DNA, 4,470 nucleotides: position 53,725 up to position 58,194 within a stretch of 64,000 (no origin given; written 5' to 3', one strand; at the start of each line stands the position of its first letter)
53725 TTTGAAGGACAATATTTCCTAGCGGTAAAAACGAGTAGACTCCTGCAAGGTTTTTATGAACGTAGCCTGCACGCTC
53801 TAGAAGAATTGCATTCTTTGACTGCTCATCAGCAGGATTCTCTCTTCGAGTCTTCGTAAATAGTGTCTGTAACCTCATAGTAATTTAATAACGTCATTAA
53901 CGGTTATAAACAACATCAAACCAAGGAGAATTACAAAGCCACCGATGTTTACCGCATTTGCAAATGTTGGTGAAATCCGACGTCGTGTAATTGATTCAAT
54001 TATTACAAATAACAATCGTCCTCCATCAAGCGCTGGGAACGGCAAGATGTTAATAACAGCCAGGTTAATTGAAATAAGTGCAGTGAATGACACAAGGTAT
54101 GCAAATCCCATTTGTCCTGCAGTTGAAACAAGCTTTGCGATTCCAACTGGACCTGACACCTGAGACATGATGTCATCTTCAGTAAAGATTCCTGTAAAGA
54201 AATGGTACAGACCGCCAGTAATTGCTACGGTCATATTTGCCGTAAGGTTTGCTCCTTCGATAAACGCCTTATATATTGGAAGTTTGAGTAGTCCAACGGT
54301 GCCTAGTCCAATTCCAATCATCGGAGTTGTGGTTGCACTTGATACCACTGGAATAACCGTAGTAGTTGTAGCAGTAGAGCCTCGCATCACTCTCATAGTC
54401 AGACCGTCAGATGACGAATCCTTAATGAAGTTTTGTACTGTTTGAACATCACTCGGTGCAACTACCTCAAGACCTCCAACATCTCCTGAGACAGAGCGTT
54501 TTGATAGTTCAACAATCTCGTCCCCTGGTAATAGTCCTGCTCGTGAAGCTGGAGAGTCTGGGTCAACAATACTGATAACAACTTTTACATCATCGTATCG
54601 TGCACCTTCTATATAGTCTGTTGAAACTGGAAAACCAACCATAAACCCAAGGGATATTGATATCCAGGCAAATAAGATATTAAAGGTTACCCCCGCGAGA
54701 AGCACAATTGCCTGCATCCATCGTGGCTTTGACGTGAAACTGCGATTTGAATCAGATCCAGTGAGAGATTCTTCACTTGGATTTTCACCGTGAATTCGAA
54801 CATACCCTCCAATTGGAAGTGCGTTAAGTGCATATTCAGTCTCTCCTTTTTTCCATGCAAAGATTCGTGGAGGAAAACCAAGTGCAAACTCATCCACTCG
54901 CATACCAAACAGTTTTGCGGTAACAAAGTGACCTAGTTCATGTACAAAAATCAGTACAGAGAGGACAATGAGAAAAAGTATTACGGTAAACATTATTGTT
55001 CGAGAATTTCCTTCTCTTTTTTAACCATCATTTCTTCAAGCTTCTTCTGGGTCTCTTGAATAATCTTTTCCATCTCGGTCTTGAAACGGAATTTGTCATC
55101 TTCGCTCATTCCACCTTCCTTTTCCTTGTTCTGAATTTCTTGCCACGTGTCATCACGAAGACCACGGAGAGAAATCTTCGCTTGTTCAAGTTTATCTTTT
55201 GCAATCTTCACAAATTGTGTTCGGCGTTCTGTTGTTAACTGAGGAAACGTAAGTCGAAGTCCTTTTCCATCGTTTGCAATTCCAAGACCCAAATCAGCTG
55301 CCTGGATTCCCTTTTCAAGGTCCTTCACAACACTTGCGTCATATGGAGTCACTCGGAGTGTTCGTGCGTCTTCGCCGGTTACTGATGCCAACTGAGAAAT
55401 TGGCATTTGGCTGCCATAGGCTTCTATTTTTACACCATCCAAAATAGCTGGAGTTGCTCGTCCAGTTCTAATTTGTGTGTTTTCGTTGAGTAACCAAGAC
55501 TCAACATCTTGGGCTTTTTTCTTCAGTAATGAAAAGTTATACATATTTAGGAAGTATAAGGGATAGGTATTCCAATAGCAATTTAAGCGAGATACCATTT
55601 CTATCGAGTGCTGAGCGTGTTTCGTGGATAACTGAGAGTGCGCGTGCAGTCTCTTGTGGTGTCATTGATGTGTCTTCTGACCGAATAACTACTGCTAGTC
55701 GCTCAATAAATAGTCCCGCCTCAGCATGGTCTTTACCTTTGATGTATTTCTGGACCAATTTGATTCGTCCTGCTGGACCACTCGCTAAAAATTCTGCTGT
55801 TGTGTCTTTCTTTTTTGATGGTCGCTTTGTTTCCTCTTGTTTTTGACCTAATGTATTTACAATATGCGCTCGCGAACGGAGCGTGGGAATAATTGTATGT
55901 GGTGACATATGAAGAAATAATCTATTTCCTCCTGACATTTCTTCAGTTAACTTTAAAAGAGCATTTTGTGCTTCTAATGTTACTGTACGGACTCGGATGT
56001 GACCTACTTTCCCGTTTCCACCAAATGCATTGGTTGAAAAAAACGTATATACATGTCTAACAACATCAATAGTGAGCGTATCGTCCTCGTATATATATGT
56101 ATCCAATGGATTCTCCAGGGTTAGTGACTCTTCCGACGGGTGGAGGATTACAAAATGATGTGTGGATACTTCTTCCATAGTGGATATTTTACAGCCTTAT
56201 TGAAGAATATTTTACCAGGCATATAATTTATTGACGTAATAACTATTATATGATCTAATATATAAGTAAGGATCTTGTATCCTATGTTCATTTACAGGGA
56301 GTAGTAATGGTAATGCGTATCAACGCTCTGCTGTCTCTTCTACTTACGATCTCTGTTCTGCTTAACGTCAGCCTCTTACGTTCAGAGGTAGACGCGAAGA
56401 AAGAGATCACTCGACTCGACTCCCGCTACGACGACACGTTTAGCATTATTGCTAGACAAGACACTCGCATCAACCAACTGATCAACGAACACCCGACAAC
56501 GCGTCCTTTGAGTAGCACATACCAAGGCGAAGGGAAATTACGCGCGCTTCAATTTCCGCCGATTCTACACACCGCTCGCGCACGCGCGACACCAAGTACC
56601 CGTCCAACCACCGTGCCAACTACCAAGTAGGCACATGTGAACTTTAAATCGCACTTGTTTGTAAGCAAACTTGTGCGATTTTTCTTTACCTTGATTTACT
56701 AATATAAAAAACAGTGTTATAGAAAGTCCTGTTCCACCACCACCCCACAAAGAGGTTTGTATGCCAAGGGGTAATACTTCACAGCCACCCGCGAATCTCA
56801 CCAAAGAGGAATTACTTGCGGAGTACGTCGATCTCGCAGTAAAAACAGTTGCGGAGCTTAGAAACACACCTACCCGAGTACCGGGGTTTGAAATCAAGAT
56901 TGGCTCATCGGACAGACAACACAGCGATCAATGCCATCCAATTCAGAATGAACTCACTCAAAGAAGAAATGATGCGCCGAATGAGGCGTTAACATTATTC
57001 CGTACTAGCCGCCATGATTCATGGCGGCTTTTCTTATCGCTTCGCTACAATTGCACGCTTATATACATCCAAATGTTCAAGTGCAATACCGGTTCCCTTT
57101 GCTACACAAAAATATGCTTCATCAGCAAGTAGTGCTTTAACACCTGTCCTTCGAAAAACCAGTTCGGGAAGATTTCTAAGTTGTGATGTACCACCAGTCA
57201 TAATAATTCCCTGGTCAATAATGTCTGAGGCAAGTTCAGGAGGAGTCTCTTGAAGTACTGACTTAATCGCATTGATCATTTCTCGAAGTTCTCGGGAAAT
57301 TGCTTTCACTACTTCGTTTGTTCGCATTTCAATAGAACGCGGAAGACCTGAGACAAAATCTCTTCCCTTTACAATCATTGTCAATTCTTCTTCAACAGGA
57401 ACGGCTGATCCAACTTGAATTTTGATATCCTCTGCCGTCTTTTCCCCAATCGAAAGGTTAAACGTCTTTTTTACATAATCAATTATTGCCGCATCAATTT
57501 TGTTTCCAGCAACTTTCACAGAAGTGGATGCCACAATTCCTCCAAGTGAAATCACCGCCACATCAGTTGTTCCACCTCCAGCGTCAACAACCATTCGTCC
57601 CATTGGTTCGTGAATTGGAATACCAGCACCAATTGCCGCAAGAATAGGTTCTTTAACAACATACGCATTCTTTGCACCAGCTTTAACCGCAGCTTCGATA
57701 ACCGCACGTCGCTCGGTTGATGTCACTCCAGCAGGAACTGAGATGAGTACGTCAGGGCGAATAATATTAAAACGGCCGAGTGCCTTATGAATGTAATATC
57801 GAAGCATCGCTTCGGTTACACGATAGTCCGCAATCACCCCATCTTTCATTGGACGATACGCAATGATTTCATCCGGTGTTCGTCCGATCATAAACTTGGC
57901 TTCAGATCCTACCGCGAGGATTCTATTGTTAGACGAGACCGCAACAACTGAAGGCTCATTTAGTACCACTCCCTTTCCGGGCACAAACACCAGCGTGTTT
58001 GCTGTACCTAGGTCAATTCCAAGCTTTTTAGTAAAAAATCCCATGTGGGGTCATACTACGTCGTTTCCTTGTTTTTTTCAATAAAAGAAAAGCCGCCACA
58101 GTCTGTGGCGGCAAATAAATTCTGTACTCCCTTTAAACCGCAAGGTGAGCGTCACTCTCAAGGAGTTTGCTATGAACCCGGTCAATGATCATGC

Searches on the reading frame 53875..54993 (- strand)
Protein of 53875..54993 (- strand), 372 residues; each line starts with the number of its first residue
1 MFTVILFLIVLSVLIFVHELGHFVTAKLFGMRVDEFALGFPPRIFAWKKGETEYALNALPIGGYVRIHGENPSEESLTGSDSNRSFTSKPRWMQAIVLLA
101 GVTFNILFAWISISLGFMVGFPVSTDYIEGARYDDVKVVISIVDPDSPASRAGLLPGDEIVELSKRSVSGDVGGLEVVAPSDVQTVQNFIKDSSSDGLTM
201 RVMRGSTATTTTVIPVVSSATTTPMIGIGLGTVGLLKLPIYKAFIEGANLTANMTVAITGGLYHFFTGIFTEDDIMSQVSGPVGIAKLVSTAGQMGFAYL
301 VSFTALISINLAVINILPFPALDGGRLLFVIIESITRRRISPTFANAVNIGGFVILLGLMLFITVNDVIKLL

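Call 16: search_protein_families(library=pfam, proteins=[window:53875-54993:-], max_evalue=0.001)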
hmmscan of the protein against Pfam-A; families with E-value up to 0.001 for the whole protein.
window:53875-54993:- (372 aa): 3 families
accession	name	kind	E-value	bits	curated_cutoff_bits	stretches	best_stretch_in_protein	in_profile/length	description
PF02163.28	Peptidase_M50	-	3.6e-59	200.2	27.2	1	7-358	2-220/221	Peptidase family M50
PF17820.7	PDZ_6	-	1.4e-05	25.2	27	1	140-170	2-31/54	PDZ domain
PF13180.12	PDZ_2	-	0.00023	21.8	27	1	137-170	13-46/80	PDZ domain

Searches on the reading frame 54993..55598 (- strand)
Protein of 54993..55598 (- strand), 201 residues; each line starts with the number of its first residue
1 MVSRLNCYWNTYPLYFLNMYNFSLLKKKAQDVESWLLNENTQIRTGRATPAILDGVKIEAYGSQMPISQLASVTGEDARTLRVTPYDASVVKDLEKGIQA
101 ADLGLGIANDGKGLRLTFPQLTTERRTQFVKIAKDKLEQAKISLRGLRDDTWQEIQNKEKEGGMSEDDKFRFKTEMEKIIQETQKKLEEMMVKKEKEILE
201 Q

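Call 17: search_protein_families(library=pfam, proteins=[window:54993-55598:-], max_evalue=0.001)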
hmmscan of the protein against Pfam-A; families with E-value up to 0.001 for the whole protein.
window:54993-55598:- (201 aa): 1 family
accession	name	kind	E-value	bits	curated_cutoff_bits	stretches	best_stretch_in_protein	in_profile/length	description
PF01765.24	RRF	-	8.3e-52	175.8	29.7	1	38-199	3-164/164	Ribosome recycling factor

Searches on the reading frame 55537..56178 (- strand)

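Call 17: search_protein_families(library=pfam, proteins=[window:55537-56178:-], max_evalue=0.001)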
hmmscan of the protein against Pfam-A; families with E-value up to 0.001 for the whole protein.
window:55537-56178:- (213 aa): 1 family
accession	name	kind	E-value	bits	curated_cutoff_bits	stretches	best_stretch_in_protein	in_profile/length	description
PF13177.12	DNA_pol3_delta2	-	2.9e-07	31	27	1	31-108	77-156/161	DNA polymerase III, delta subunit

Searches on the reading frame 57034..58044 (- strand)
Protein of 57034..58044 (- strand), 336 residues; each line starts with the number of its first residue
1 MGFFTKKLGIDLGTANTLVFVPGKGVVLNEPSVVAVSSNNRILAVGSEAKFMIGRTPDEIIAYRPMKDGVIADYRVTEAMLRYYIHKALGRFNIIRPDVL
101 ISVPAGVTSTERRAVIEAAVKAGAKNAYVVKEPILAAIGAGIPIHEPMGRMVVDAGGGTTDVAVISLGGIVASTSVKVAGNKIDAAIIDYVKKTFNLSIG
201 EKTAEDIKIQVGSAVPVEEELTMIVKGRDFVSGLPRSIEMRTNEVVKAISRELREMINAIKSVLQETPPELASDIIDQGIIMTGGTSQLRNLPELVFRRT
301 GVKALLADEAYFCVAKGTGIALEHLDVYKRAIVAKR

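Call 17: search_protein_families(library=pfam, proteins=[window:57034-58044:-], max_evalue=0.001)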
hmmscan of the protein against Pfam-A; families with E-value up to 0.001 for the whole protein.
window:57034-58044:- (336 aa): 4 families
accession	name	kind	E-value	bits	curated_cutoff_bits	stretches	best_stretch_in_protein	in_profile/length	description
PF06723.19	MreB_Mbl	-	1.9e-131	438.2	27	1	6-328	2-325/327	MreB/Mbl protein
PF00012.26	HSP70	-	2.8e-12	46.1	20.6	1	98-318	135-368/599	Hsp70 protein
PF14450.12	FtsA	-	9.2e-12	45.9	31.8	1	151-303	1-106/127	Cell division protein FtsA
PF00022.25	Actin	-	7.8e-11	41.6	27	1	31-194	31-190/410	Actin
